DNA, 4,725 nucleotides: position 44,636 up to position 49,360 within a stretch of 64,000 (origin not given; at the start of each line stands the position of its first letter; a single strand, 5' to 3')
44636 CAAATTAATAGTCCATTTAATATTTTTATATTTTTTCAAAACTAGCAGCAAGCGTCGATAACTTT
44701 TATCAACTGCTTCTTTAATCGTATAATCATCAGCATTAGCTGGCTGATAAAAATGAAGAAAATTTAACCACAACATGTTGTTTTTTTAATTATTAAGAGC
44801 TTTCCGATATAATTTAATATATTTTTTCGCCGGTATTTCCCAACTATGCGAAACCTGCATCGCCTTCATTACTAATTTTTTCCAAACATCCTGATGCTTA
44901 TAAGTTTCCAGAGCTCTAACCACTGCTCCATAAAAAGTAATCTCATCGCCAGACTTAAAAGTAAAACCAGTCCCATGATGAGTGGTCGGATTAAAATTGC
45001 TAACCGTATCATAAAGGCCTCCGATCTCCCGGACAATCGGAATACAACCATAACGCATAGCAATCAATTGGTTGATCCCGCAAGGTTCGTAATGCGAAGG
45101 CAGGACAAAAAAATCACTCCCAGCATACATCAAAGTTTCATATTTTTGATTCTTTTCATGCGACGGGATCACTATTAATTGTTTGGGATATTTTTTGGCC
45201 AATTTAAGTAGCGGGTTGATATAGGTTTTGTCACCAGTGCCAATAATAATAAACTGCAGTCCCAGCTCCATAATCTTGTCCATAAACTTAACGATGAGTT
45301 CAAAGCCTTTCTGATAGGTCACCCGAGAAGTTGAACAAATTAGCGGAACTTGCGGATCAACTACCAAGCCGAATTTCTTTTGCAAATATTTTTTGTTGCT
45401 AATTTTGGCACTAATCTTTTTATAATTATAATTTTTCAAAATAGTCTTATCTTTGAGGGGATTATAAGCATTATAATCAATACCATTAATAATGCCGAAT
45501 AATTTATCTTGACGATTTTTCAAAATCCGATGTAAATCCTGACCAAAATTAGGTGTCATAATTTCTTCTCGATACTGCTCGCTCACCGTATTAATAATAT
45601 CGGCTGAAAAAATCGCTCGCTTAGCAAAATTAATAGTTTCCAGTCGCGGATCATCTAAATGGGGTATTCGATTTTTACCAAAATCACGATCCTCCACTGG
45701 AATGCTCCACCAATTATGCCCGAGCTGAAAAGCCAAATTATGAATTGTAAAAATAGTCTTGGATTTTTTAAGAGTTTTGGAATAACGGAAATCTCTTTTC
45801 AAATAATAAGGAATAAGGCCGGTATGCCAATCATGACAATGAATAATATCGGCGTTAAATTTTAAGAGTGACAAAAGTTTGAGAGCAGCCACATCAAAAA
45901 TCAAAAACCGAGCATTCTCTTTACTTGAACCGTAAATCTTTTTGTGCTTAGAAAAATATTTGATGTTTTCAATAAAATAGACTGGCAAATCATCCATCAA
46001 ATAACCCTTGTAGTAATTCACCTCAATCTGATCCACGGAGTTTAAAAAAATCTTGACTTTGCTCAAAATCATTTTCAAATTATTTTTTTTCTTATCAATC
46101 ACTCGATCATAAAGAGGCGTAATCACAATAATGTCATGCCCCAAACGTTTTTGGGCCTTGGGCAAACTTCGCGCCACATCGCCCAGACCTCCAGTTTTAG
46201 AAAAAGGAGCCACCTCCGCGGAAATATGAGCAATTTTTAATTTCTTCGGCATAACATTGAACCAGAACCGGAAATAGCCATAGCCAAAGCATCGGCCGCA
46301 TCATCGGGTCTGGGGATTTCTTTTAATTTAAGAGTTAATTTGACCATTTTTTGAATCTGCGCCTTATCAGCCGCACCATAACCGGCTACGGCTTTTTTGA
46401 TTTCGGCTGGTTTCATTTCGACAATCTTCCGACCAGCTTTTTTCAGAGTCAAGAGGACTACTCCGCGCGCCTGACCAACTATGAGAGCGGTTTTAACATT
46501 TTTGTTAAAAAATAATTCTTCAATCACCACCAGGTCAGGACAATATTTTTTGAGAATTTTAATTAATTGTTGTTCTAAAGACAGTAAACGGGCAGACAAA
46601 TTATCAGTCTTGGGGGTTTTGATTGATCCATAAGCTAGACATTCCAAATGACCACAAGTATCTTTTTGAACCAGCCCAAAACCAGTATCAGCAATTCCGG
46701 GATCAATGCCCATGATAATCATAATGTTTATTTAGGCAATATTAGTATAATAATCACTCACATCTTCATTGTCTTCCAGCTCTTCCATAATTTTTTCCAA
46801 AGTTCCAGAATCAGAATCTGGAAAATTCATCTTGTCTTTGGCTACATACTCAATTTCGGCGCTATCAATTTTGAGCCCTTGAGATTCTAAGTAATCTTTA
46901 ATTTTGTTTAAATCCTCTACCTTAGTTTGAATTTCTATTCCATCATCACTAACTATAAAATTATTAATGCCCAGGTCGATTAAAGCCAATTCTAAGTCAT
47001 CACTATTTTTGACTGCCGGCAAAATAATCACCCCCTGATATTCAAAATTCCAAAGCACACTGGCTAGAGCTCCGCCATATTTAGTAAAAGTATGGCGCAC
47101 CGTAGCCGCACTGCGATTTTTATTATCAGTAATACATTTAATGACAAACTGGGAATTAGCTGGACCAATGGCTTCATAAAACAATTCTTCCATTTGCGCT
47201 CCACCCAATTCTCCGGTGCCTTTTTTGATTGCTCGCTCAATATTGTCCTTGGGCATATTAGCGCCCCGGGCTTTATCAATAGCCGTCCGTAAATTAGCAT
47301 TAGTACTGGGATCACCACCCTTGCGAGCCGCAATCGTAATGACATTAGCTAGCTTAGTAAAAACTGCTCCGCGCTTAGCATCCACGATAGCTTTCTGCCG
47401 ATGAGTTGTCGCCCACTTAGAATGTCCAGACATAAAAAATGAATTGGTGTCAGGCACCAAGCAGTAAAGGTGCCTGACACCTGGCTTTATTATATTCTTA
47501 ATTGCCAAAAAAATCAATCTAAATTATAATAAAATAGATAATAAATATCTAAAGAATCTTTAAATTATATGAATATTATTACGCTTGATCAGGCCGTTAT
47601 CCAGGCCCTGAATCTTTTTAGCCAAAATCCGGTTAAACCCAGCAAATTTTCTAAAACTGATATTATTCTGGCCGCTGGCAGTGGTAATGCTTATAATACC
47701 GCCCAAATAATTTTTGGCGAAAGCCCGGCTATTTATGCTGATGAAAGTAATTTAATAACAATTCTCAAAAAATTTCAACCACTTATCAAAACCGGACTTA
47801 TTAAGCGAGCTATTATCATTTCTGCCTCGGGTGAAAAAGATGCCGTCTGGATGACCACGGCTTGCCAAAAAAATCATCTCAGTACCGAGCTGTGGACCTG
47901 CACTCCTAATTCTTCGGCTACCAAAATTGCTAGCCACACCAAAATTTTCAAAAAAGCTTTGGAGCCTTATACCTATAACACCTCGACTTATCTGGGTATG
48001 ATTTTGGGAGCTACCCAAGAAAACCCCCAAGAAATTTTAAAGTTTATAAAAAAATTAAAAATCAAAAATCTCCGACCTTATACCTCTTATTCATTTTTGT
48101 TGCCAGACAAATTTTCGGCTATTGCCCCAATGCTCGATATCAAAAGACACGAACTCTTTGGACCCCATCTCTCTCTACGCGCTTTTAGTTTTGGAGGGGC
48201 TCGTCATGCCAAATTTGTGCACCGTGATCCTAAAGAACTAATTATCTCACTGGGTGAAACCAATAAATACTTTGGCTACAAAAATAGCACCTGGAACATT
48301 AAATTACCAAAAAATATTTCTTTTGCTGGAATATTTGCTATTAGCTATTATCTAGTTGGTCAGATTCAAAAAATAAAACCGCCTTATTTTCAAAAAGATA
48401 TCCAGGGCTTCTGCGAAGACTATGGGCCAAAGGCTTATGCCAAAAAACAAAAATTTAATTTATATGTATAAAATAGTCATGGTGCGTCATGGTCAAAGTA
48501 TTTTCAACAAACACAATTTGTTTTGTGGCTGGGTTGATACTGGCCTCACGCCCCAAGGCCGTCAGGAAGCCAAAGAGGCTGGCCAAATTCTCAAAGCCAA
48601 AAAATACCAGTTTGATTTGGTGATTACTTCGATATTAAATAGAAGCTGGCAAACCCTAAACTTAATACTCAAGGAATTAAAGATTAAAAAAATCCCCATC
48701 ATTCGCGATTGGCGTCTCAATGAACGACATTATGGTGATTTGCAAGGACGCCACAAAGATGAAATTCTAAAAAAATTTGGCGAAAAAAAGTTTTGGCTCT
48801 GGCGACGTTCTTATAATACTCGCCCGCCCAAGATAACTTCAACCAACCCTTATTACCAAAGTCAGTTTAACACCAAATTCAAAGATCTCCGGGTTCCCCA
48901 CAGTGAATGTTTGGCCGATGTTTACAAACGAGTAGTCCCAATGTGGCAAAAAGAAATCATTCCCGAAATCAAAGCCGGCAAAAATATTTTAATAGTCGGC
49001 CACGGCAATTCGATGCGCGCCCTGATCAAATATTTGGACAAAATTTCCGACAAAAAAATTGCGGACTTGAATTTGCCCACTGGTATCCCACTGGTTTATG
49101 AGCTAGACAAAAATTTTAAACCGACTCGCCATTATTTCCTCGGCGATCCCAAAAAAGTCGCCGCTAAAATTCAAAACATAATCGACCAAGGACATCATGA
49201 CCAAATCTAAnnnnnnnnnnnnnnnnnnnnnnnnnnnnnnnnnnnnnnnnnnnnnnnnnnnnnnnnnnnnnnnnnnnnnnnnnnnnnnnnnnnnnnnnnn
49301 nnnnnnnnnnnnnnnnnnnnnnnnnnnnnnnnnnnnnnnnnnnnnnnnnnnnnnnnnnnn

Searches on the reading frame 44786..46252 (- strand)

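Call 38: search_protein_families(library=pfam, proteins=[window:44786-46252:-], max_evalue=0.001)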
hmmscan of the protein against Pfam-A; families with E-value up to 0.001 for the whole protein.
window:44786-46252:- (488 aa): 5 families
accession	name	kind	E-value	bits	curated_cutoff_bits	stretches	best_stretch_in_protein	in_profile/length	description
PF08323.17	Glyco_transf_5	-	3.2e-65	220.6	22.7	1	6-245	1-238/239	Starch synthase catalytic domain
PF00534.26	Glycos_transf_1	-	7.1e-17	61.9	26.4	1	297-459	10-167/172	Glycosyl transferases group 1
PF13692.12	Glyco_trans_1_4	-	4.2e-11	43.7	27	1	303-449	2-141/142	Glycosyl transferases group 1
PF13439.12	Glyco_transf_4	-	5.1e-10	40.1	28.5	1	21-233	2-150/170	Glycosyltransferase Family 4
PF13579.12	Glyco_trans_4_4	-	9.2e-05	23.3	29.7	0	126-183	63-113/158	Glycosyl transferase 4-like domain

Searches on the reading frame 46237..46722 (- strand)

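Call 38: search_protein_families(library=pfam, proteins=[window:46237-46722:-], max_evalue=0.001)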
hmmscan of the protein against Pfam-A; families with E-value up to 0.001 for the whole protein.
window:46237-46722:- (161 aa): 1 family
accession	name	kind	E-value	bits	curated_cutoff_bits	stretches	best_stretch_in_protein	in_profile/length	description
PF02075.23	RuvC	-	7.1e-46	156.2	22.2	1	3-151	1-147/148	Crossover junction endodeoxyribonuclease RuvC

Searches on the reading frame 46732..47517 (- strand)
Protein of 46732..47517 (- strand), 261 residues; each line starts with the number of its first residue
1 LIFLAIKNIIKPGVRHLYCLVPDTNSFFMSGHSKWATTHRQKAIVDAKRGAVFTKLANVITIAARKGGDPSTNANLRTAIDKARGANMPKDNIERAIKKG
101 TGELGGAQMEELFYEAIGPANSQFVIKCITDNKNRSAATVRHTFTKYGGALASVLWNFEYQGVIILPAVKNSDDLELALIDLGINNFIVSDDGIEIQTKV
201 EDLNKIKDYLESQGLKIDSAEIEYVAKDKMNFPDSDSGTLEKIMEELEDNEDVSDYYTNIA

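Call 38: search_protein_families(library=pfam, proteins=[window:46732-47517:-], max_evalue=0.001)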
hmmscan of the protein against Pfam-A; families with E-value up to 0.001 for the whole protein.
window:46732-47517:- (261 aa): 2 families
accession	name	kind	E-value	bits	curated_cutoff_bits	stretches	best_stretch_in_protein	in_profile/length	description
PF01709.26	Transcrip_reg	-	1.9e-41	141.9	27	1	109-260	1-160/160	TACO1/YebC second and third domain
PF20772.2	TACO1_YebC_N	-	9.9e-29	100.1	36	1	33-103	1-73/73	TACO1/YebC protein N-terminal domain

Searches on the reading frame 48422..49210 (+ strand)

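Call 39: search_protein_families(library=pfam, proteins=[window:48422-49210:+], max_evalue=0.001)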
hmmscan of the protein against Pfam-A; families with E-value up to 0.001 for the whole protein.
window:48422-49210:+ (262 aa): 1 family
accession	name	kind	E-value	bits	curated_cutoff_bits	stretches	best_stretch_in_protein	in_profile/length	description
PF00300.27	His_Phos_1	-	1.6e-36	126.3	21.7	2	18-140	1-118/194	Histidine phosphatase superfamily (branch 1)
